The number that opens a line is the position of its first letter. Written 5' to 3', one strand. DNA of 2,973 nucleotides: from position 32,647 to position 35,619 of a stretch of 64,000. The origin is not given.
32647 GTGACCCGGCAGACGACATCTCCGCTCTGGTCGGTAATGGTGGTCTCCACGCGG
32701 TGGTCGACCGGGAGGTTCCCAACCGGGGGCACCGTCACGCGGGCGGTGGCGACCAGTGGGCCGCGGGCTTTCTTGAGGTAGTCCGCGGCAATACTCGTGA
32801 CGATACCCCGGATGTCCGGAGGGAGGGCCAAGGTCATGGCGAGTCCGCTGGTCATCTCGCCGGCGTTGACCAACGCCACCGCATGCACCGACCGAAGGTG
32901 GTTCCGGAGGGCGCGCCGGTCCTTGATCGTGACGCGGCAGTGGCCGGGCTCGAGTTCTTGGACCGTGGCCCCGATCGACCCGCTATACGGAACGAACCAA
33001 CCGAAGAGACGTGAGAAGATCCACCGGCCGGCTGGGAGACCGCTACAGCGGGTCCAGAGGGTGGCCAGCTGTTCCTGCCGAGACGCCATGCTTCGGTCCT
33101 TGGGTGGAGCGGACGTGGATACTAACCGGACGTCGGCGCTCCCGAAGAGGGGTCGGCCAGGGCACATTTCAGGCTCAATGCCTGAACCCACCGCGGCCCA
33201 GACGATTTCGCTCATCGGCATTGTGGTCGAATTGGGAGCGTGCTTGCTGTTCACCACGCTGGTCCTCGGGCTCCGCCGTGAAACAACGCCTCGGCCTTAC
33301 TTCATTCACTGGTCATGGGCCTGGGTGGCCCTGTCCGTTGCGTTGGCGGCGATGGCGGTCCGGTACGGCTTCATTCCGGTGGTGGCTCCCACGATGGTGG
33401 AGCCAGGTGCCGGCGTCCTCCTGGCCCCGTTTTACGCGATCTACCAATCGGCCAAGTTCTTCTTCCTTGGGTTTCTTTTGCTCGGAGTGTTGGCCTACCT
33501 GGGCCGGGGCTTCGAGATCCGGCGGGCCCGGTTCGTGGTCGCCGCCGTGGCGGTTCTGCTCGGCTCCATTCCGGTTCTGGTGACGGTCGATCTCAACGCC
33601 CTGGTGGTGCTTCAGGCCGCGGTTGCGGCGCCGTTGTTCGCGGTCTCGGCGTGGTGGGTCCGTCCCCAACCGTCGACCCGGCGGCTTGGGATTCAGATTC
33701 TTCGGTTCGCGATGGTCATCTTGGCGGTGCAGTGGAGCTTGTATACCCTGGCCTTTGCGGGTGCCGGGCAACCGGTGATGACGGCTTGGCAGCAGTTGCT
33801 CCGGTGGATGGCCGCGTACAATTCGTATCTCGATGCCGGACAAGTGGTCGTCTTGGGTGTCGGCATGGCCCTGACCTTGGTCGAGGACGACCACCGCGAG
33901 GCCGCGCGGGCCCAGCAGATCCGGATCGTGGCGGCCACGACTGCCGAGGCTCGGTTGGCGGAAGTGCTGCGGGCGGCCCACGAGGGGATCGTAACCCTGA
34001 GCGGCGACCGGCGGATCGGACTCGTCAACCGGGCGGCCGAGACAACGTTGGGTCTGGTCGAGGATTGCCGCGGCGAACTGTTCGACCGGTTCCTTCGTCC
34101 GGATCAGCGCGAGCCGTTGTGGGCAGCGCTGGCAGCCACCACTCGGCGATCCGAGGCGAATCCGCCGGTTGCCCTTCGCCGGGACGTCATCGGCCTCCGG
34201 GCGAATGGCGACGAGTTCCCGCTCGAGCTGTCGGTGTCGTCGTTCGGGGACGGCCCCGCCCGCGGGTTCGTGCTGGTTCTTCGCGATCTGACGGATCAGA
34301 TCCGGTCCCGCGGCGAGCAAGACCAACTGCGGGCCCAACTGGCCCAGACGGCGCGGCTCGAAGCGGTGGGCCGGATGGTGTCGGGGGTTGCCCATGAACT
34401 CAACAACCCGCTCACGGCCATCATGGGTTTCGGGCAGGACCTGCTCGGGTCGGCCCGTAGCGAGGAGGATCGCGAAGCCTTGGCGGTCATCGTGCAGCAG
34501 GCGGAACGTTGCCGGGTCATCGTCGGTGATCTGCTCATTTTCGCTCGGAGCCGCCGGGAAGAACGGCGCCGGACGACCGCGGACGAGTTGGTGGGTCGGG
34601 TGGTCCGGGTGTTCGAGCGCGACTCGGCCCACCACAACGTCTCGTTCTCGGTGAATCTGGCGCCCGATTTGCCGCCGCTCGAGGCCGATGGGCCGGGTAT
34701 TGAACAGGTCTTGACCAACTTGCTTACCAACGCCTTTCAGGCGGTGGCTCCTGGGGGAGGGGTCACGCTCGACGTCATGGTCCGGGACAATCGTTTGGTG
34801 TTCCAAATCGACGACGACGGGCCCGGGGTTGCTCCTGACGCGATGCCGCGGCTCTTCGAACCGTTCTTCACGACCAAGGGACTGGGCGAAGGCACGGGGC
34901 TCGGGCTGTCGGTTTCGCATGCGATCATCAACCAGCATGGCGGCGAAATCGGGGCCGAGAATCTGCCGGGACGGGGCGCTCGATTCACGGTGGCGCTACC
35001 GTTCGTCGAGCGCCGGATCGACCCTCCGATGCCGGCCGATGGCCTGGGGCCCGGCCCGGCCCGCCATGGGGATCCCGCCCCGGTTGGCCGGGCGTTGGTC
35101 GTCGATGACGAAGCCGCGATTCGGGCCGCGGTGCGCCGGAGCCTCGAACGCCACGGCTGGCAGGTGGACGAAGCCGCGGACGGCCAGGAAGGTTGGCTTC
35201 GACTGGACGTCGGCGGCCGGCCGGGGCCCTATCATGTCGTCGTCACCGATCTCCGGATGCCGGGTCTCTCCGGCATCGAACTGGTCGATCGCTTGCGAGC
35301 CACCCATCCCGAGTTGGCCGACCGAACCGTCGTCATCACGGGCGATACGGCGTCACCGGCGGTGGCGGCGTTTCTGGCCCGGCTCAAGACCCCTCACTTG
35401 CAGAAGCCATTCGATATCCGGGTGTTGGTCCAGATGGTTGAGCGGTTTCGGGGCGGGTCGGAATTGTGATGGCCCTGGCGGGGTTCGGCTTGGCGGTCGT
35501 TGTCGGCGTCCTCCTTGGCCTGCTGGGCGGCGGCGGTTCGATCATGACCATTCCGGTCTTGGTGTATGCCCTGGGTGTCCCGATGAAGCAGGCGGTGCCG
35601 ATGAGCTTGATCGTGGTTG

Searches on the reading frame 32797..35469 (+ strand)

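Call 83: search_protein_families(library=pfam, proteins=[window:32797-35469:+], max_evalue=0.00001)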
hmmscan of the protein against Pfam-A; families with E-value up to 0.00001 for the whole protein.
window:32797-35469:+ (890 aa): 5 families
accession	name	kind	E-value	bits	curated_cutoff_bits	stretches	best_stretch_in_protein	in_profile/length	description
PF02518.31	HATPase_c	-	5.9e-26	91.5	26.4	1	631-736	2-109/111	Histidine kinase-, DNA gyrase B-, and HSP90-like ATPase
PF00072.30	Response_reg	-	3.2e-17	63.1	30.2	1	767-882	2-111/111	Response regulator receiver domain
PF00512.31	HisKA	-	1.8e-14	54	26.9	1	525-586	3-64/66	His Kinase A (phospho-acceptor) domain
PF00989.32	PAS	-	6.1e-06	26.7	22.6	0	386-497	2-112/113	PAS fold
PF13426.13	PAS_9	-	7.5e-06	26.6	27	0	396-500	2-103/103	PAS domain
